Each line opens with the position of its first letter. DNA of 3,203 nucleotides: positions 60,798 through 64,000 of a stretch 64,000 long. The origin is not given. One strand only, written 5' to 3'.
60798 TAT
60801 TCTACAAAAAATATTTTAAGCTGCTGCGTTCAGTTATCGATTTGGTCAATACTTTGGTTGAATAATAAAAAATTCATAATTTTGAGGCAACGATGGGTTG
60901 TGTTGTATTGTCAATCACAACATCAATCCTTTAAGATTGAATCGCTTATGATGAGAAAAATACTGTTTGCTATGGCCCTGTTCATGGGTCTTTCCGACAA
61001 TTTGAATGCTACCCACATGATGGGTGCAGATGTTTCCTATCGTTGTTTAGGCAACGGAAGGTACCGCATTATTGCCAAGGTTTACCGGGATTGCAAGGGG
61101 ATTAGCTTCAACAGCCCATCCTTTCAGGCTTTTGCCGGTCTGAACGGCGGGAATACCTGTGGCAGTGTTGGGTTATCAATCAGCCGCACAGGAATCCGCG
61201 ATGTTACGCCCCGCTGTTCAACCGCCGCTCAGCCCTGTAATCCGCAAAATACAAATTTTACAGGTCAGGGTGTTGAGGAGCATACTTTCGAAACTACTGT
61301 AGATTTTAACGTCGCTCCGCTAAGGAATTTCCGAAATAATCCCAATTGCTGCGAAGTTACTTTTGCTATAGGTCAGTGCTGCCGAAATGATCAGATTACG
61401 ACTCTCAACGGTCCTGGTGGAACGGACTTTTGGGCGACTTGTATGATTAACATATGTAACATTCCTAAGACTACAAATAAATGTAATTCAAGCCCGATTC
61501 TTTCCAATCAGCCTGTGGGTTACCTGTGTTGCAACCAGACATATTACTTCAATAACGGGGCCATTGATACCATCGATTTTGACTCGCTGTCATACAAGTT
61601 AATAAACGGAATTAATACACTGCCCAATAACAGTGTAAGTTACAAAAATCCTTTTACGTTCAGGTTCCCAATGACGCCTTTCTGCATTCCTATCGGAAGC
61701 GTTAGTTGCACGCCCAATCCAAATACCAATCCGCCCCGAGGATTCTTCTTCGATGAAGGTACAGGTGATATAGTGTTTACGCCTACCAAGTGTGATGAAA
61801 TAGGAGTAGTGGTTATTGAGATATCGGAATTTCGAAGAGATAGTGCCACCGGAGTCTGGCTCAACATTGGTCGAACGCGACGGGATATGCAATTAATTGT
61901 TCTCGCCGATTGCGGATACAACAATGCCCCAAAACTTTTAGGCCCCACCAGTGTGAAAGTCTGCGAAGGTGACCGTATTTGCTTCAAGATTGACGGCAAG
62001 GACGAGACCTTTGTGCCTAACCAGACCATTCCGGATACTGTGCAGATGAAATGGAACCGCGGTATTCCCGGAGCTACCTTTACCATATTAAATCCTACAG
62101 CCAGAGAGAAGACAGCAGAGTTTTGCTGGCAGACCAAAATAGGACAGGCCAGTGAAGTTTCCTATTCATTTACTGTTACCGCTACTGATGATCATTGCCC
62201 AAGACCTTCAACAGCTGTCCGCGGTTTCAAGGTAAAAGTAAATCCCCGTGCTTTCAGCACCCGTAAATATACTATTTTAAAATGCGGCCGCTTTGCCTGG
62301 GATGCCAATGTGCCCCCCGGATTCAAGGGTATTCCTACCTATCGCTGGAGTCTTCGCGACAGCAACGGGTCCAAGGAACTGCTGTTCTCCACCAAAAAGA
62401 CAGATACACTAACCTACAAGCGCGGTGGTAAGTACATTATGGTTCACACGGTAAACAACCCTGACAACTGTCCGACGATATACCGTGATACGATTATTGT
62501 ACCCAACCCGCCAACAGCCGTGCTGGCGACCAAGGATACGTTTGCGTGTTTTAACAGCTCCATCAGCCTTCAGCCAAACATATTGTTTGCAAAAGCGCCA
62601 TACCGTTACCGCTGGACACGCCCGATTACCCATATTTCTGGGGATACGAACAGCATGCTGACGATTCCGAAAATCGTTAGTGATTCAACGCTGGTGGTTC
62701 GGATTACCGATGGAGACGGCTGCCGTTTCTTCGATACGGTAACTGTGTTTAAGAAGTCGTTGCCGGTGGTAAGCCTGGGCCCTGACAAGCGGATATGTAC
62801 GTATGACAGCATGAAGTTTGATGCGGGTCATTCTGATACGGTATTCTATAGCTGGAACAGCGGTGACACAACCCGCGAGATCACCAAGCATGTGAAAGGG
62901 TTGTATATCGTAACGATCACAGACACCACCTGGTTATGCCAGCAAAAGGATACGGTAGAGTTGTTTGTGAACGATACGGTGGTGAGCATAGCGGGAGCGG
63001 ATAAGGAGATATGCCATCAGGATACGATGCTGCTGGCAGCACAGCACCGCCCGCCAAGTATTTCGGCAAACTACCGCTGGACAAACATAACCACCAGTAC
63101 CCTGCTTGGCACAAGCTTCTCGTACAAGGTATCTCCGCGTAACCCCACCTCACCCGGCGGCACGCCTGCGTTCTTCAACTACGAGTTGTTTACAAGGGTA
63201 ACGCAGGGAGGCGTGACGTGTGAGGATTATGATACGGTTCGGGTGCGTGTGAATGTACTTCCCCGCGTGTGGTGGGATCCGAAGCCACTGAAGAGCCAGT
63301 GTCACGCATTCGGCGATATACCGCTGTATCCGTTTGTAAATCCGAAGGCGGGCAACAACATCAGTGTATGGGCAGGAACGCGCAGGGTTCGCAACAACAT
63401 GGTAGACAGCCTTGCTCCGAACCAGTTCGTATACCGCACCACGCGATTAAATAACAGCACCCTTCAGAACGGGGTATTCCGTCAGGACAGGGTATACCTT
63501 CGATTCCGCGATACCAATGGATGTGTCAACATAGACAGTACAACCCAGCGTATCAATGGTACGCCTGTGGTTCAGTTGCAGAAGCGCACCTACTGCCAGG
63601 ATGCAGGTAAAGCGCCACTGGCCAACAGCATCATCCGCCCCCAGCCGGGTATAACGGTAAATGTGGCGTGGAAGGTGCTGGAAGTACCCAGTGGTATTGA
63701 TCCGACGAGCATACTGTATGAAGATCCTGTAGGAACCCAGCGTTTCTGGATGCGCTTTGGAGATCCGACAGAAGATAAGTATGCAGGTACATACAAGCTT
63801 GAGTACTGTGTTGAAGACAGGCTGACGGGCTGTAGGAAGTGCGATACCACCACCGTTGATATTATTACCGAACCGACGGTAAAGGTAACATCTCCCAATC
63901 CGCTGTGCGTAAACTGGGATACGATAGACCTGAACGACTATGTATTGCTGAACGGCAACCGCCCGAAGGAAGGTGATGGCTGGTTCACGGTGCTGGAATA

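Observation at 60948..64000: Unannotated open-ended ORF encoding a giant Cys-rich SprB-repeat adhesin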

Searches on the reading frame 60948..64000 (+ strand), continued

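Call 13: find_encoding_contigs(protein=P0002, flank=10000, max_places=3)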
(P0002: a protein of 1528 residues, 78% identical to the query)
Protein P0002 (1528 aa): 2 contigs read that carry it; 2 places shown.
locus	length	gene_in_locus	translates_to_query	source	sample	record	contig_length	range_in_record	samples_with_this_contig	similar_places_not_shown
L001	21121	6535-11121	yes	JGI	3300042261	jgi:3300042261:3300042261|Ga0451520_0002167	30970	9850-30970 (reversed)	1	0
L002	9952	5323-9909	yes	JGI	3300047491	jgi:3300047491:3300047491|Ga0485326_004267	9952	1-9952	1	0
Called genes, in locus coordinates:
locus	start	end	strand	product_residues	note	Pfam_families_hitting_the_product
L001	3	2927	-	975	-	?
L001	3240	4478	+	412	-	PF00534:Glycos_transf_1, PF13692:Glyco_trans_1_4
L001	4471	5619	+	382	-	PF01075:Glyco_transf_9 (weak)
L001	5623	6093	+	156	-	-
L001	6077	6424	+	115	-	PF20475:DUF6717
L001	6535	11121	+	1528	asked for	PF00801:PKD, PF18911:PKD_4, PF13585:CHU_C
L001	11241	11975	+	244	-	-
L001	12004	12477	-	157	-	-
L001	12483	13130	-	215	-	-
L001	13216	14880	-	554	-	PF00059:Lectin_C (weak), PF13385:Laminin_G_3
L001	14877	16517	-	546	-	-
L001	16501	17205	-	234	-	-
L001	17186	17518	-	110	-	-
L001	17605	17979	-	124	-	-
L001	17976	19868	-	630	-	PF00963:Cohesin, PF18962:Por_Secre_tail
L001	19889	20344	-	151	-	-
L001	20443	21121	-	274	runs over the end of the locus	PF01471:PG_binding_1, PF00182:Glyco_hydro_19 (weak)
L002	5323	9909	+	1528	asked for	PF00801:PKD, PF18911:PKD_4, PF13585:CHU_C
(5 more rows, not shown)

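Call 34: find_related_loci(query=A1, collection=genome_contigs, flank=7000)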
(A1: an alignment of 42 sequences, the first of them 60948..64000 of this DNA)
Query A1 (1017 aa) in genome_contigs; peptide patterns used: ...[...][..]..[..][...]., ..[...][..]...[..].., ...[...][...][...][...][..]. (x = any residue, [..] = any of these).
338 stretches matched a pattern; 294 encode a relative of the query (tblastn E <= 1e-3); the best 80 are kept; 80 distinct loci.
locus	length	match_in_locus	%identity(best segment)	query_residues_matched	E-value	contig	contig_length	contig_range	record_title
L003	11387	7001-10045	80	1-1017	0e+0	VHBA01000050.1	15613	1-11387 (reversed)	MAG: Sphingomonadales bacterium isolate M_surface_9_m1_271 M_surface_9_m1_271_Ga0194116_10004650, whole genome shotgun s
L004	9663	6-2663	80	130-1017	0e+0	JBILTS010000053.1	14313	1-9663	MAG: Bacteroidia bacterium isolate ME2018-07-17_3300044591_group8_bin87 Rohwer_bin1023_scaffold_2610_c1, whole genome sh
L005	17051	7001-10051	74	1-1017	0e+0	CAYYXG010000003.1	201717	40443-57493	MAG TPA_asm: uncultured Flavobacteriaceae bacterium isolate SRP319275_co3_42 genome assembly, contig: NODE_83_length_201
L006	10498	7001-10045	60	1-1006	0e+0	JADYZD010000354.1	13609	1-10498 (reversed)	MAG: Bacteroidia bacterium isolate SJ556 c_000001970568, whole genome shotgun sequence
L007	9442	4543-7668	57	2-1011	0e+0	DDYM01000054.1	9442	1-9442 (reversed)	MAG TPA_asm: Bacteroidetes bacterium UBA2234 UBA2234_contig_3856, whole genome shotgun sequence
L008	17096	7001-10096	57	1-1017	0e+0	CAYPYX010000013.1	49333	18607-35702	MAG TPA_asm: uncultured Rhizobium sp. isolate SRP219642_co2_17 genome assembly, contig: NODE_517_length_49333_cov_10.144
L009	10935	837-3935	57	1-1017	0e+0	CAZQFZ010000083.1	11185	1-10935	MAG TPA_asm: uncultured Rhizobium sp. isolate SRP318679_co1_26 genome assembly, contig: NODE_9120_length_11185_cov_7.439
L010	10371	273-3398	56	2-1011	0e+0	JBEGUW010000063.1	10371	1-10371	MAG: Bacteroidota bacterium isolate riogrande_2019_sw_WHONDRS-S19S_0066_B_bin.101 scaffold_401918, whole genome shotgun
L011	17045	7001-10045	57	1-1001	0e+0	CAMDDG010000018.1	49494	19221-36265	MAG: Chitinophaga pinensis isolate MiE-22jul19-157 genome assembly, contig: MiE-22jul19-C502, whole genome shotgun seque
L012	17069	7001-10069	58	21-1011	0e+0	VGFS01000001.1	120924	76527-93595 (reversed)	MAG: Bacteroidetes bacterium isolate M_surface_9_m1_279 M_surface_9_m1_279_Ga0194116_10000193, whole genome shotgun sequ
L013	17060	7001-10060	57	5-1011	0e+0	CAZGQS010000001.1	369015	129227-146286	MAG TPA_asm: uncultured Rhizobium sp. isolate SRP318679_co1_28 genome assembly, contig: NODE_8_length_369015_cov_16.3640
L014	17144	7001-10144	55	2-1017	0e+0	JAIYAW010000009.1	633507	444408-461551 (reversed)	MAG: Bacteroidetes bacterium isolate E1_MAG_00016 pond_E1_MAG_00016_000000000005, whole genome shotgun sequence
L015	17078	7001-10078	57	2-1011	0e+0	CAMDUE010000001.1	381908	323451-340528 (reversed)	MAG: Chitinophaga pinensis isolate MsE-30jul19-177 genome assembly, contig: MsE-30jul19-C9, whole genome shotgun sequenc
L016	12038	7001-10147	55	2-1017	0e+0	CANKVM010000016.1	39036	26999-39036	MAG: Flavobacteriales bacterium isolate ZE-13may13-36 genome assembly, contig: ZE-13may13-C818, whole genome shotgun seq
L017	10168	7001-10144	54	2-1017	0e+0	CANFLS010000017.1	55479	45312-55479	MAG: Flavobacteriales bacterium isolate Jr-11may16-137 genome assembly, contig: Jr-11may16-C709, whole genome shotgun se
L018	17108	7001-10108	55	1-1017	0e+0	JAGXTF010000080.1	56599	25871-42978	MAG: Bacteroidetes bacterium isolate CROMO_BS_85_0 c_000000707143, whole genome shotgun sequence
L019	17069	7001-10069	54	5-1011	0e+0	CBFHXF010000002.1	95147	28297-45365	MAG: Bacteroidia bacterium isolate Co_bin_290_permissive genome assembly, contig: Co_bin_290_permissive_c2, whole genome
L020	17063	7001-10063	57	5-1011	0e+0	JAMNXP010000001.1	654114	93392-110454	MAG: Bacteroidia bacterium isolate gw_gwSRR_metabat.15 gw_C1, whole genome shotgun sequence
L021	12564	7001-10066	54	5-1011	0e+0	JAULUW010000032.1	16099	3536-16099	MAG: Bacteroidia bacterium isolate P_BACT2 NODE_7687_length_16099_cov_1.736977, whole genome shotgun sequence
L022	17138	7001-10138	52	2-1011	0e+0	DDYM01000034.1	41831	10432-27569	MAG TPA_asm: Bacteroidetes bacterium UBA2234 UBA2234_contig_977, whole genome shotgun sequence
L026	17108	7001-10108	52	12-1011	0e+0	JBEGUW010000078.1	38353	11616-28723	MAG: Bacteroidota bacterium isolate riogrande_2019_sw_WHONDRS-S19S_0066_B_bin.101 scaffold_2213009, whole genome shotgun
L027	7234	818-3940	52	9-1017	0e+0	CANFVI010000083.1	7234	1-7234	MAG: Flavobacteriales bacterium isolate Jr-16oct17-283 genome assembly, contig: Jr-16oct17-C19696, whole genome shotgun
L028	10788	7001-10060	55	6-1017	0e+0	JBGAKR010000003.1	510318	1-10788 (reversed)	MAG: Bacteroidia bacterium isolate MAG_AAO_H125.12 AAOH125-12_opera_contig_54, whole genome shotgun sequence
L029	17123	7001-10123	52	9-1017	0e+0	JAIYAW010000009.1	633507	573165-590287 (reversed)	MAG: Bacteroidetes bacterium isolate E1_MAG_00016 pond_E1_MAG_00016_000000000005, whole genome shotgun sequence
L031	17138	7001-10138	51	2-1011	0e+0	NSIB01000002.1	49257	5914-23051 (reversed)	MAG: Flavobacteriales bacterium isolate Baikal-G1 Flavobacteriales-Baikal-G1-C2, whole genome shotgun sequence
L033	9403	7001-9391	65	1-798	0e+0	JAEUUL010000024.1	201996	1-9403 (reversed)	MAG: Bacteroidetes bacterium isolate new MAG-354 k141_4514917, whole genome shotgun sequence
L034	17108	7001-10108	52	2-1011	0e+0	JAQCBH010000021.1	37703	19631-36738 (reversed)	MAG: Bacteroidetes bacterium isolate casp15-mb.148 NODE_1285_length_37703_cov_0.187400, whole genome shotgun sequence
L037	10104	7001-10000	57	21-1006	0e+0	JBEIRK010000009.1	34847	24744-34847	MAG: Flavobacteriales bacterium isolate Sample-107-S80-bin-12 Sample_107_S80-bin_12-k141_1019988, whole genome shotgun s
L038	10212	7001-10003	54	13-1006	0e+0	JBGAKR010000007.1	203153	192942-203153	MAG: Bacteroidia bacterium isolate MAG_AAO_H125.12 AAOH125-12_opera_contig_315, whole genome shotgun sequence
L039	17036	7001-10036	52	20-1017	0e+0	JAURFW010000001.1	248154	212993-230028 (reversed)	MAG: Bacteroidota bacterium isolate SFB_3D_50_2 k141_445527_length_248154_cov_12.7472, whole genome shotgun sequence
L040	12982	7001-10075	52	9-1002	0e+0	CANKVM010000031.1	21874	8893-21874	MAG: Flavobacteriales bacterium isolate ZE-13may13-36 genome assembly, contig: ZE-13may13-C2151, whole genome shotgun se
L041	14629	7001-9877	51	1-977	0e+0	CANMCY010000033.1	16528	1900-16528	MAG: Flavobacteriales bacterium isolate ZE-Oct18-133 genome assembly, contig: ZE-Oct18-C2727, whole genome shotgun seque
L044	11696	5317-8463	55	2-1017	0e+0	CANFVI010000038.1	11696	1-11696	MAG: Flavobacteriales bacterium isolate Jr-16oct17-283 genome assembly, contig: Jr-16oct17-C10504, whole genome shotgun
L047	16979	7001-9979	51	2-1015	0e+0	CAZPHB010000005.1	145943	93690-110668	MAG TPA_asm: uncultured Flavobacteriaceae bacterium isolate SRP319275_co3_66 genome assembly, contig: NODE_165_length_14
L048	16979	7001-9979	51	2-1015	0e+0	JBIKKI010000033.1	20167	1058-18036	MAG: Bacteroidia bacterium isolate ME2014-07-24_3300043772_group5_bin19 Rohwer_bin1019_scaffold_2515_c1, whole genome sh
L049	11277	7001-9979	52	2-1015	0e+0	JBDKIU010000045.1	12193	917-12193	MAG: Bacteroidota bacterium isolate greatmiami_2019_sw_WHONDRS-S19S_0099_B_bin.77 scaffold_423660, whole genome shotgun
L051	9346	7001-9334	59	21-798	0e+0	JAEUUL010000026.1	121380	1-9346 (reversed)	MAG: Bacteroidetes bacterium isolate new MAG-354 k141_4516628, whole genome shotgun sequence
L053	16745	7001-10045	79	1-1017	0e+0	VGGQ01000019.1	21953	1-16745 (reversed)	MAG: Bacteroidetes bacterium isolate K_DeepCast_35m_m2_065 K_DeepCast_35m_m2_065_Ga0194129_10003450, whole genome shotgu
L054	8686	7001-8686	77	1-564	0e+0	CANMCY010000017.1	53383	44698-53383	MAG: Flavobacteriales bacterium isolate ZE-Oct18-133 genome assembly, contig: ZE-Oct18-C239, whole genome shotgun sequen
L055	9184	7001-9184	62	1-713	0e+0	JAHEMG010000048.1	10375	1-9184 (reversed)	MAG: Flavobacteriales bacterium isolate Ww67 NODE_7080_length_10375_cov_6.590891, whole genome shotgun sequence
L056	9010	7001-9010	64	2-649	0e+0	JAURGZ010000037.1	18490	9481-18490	MAG: Bacteroidota bacterium isolate SFB_649D_100_82 k141_2810152_length_18490_cov_19.2649, whole genome shotgun sequence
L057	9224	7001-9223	58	1-715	0e+0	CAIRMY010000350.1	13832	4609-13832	MAG: uncultured Bacteroidetes bacterium isolate ErkenSummer_bin-0977 genome assembly, contig: bin-0977:350/360, whole ge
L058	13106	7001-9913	61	2-1011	0e+0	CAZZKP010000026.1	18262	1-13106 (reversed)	MAG TPA_asm: uncultured Bifidobacterium sp. isolate SRP124364_co1_69 genome assembly, contig: NODE_3054_length_18262_cov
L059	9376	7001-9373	54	9-769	0e+0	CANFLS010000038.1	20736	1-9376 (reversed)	MAG: Flavobacteriales bacterium isolate Jr-11may16-137 genome assembly, contig: Jr-11may16-C4123, whole genome shotgun s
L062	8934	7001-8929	63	2-622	0e+0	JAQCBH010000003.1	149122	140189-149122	MAG: Bacteroidetes bacterium isolate casp15-mb.148 NODE_90_length_149122_cov_0.178201, whole genome shotgun sequence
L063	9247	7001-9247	54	4-738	0e+0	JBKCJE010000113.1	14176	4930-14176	MAG: Bacteroidota bacterium isolate samp_491_metadecoder_456 samp_491_1498765, whole genome shotgun sequence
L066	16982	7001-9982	50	1-1017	0e+0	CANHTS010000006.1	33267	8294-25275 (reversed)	MAG: Flavobacteriales bacterium isolate RE-26jul17-241 genome assembly, contig: RE-26jul17-C1488, whole genome shotgun s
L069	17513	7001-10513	43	6-1015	0e+0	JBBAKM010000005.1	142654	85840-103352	MAG: Bacteroidia bacterium isolate EUL_037 ctg5-EUL_037, whole genome shotgun sequence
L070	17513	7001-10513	43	6-1015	0e+0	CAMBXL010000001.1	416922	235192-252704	MAG: Chitinophaga pinensis isolate GE-03apr19-118 genome assembly, contig: GE-03apr19-C2, whole genome shotgun sequence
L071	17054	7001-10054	43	6-1015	0e+0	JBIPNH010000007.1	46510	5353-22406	MAG: Bacteroidia bacterium isolate ME2018-05-07_3300042481_group8_bin7 Rohwer_bin1035_scaffold_62_c1, whole genome shotg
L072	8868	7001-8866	60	23-634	0e+0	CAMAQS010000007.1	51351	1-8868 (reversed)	MAG: Chitinophaga pinensis isolate AE-24oct19-35 genome assembly, contig: AE-24oct19-C605, whole genome shotgun sequence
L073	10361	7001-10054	43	2-1015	0e+0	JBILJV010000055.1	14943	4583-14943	MAG: Bacteroidia bacterium isolate ME2017-06-18_3300042864_group7_bin145 Rohwer_bin1034_scaffold_2252_c1, whole genome s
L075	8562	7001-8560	69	1-522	0e+0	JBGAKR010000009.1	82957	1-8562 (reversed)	MAG: Bacteroidia bacterium isolate MAG_AAO_H125.12 AAOH125-12_opera_contig_1006, whole genome shotgun sequence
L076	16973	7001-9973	41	21-1002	0e+0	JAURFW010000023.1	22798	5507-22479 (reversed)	MAG: Bacteroidota bacterium isolate SFB_3D_50_2 k141_881185_length_22798_cov_14.7659, whole genome shotgun sequence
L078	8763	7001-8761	63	2-573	0e+0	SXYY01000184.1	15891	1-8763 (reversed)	MAG: Bacteroidota bacterium isolate F1-20-MAGs097 F1-20__c868069, whole genome shotgun sequence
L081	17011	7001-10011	64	1-1003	0e+0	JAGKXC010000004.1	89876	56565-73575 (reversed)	MAG: Sphingobacteriia bacterium isolate P9_D7_017 P9_D7_017_39, whole genome shotgun sequence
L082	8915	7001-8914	55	2-624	0e+0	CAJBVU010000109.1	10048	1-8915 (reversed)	MAG: uncultured Bacteroidetes bacterium isolate Loc081215-6m_bin-1907 genome assembly, contig: bin-1907:109/357, whole g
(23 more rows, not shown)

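Call 37: search_protein_families(library=pfam, proteins=[L053:11575-12936:-, L053:13713-14735:+, L005:11584-12921:-, L005:12977-14221:-, L013:11690-12934:-, L013:12944-13789:-, L013:13800-14906:-, L012:11717-12721:-, L018:11644-15192:+, L001:11241-11975:+], max_evalue=0.001)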
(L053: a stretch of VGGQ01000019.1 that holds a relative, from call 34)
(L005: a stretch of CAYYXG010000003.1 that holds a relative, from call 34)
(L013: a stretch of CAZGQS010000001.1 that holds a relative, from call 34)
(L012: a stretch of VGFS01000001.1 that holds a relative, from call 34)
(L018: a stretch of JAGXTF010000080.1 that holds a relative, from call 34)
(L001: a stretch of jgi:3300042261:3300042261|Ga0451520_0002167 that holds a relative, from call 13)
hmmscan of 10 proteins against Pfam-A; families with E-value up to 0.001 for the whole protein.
L053:11575-12936:- (453 aa): 2 families
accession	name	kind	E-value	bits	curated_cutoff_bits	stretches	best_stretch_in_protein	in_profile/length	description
PF11700.14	ATG22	-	1.3e-60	206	24.1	1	16-442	2-473/482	Vacuole effluxer Atg22 like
PF07690.21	MFS_1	-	6e-18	65.3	33.4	2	271-445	4-178/347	Major Facilitator Superfamily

L053:13713-14735:+ (340 aa): 0 families

L005:11584-12921:- (445 aa): 2 families
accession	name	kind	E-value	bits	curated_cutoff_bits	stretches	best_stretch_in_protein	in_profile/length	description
PF11700.14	ATG22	-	1.3e-62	212.6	24.1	1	8-435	2-474/482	Vacuole effluxer Atg22 like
PF07690.21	MFS_1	-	2.4e-22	79.8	33.4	2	298-437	38-178/347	Major Facilitator Superfamily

L005:12977-14221:- (414 aa): 11 families
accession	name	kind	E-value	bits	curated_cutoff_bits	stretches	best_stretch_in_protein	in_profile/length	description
PF07724.20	AAA_2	-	1.5e-31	110.1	27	1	111-307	2-166/166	AAA domain (Cdc48 subfamily)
PF00004.35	AAA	-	3.8e-15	56.9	21.2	1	115-240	1-99/131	ATPase family associated with various cellular activities (AAA)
PF06689.19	zf-C4_ClpX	-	2.2e-13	50.3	27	1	7-43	2-39/39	ClpX C4-type zinc finger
PF10431.15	ClpB_D2-small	-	1.5e-11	44.6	21.9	1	313-388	1-72/81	C-terminal, D2-small domain, of ClpB protein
PF07728.20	AAA_5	-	6.1e-07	30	22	1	114-191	1-80/139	AAA domain (dynein-related subfamily)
PF00158.32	Sigma54_activat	-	4.4e-06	26.9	20.2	0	103-134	13-44/168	Sigma-54 interaction domain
PF00493.29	MCM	-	1.6e-05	24.6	23.3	1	69-192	17-136/224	MCM P-loop domain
PF13401.12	AAA_22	-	0.00017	22.4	27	0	112-154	5-50/130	AAA domain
PF05496.18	RuvB_N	-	0.00018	21.8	27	1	73-192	5-99/159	Holliday junction DNA helicase RuvB P-loop domain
PF01078.27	Mg_chelatase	-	0.00024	21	20.3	0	113-136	23-46/207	Magnesium chelatase, subunit ChlI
PF12775.13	AAA_7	-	0.00043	20.3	25.8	1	112-187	33-110/181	P-loop containing dynein motor region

L013:11690-12934:- (414 aa): 2 families
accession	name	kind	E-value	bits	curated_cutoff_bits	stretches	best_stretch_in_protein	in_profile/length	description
PF02875.26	Mur_ligase_C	-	4.3e-13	50.6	28.4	1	284-401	1-125/127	Mur ligase, glutamate ligase domain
PF08245.18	Mur_ligase_M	-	4.3e-11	43.6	24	1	53-249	1-170/200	Mur ligase middle domain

L013:12944-13789:- (281 aa): 0 families

L013:13800-14906:- (368 aa): 1 family
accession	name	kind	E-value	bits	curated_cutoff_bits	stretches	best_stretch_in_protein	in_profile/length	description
PF18175.6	HU-CCDC81_bac_2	-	3.5e-13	49.7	35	1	65-132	3-70/70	CCDC81-like prokaryotic HU domain 2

L012:11717-12721:- (334 aa): 1 family
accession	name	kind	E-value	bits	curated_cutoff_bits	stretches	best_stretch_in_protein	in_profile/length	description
PF00294.29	PfkB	-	2.6e-36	125.9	25.8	1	21-318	2-296/302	pfkB family carbohydrate kinase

L018:11644-15192:+ (1182 aa): 1 family
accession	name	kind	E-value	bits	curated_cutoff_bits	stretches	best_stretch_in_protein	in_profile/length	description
PF13585.12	CHU_C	-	3.5e-09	37.1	27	1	1095-1165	3-73/86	CHU_C Type IX secretion signal domain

L001:11241-11975:+ (244 aa): 0 families

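Call 67: search_protein_families(library=ncbifam, proteins=[L053:13713-14735:+, L013:12944-13789:-, L001:11241-11975:+], max_evalue=1)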
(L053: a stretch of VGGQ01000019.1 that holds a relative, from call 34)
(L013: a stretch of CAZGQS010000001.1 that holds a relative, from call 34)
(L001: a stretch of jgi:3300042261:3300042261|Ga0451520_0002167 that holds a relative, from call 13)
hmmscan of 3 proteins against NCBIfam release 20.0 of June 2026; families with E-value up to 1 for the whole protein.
L053:13713-14735:+ (340 aa): 1 family
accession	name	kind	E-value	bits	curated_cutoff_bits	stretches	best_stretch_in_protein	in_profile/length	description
NF010490.0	PRK13912.1-1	equivalog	0.1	12.6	211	1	258-329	35-98/159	nuclease NucT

L013:12944-13789:- (281 aa): 3 families
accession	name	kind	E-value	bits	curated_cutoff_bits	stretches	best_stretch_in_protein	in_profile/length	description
TIGR01352.1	tonB_Cterm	subfamily_domain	0.04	14.3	27.1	1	208-250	9-51/76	TonB family protein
NF008667.0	PRK11667.1-5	equivalog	0.12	12.3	221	1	143-257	34-145/157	hypothetical protein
NF038227.1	IcmM_DotJ_IVB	equivalog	0.15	12.5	100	1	18-49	24-55/94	type IVB secretion system protein IcmM/DotJ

L001:11241-11975:+ (244 aa): 2 families
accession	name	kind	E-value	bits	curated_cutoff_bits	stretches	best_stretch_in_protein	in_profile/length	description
NF050142.1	PG1828_fam_lipo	equivalog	0.0011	19.6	50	1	1-25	1-25/59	PG1828 family lipoprotein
NF033802.1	AimP_fam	subfamily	0.12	12.6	35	1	1-17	1-17/43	lysogeny pheromone AimP family peptide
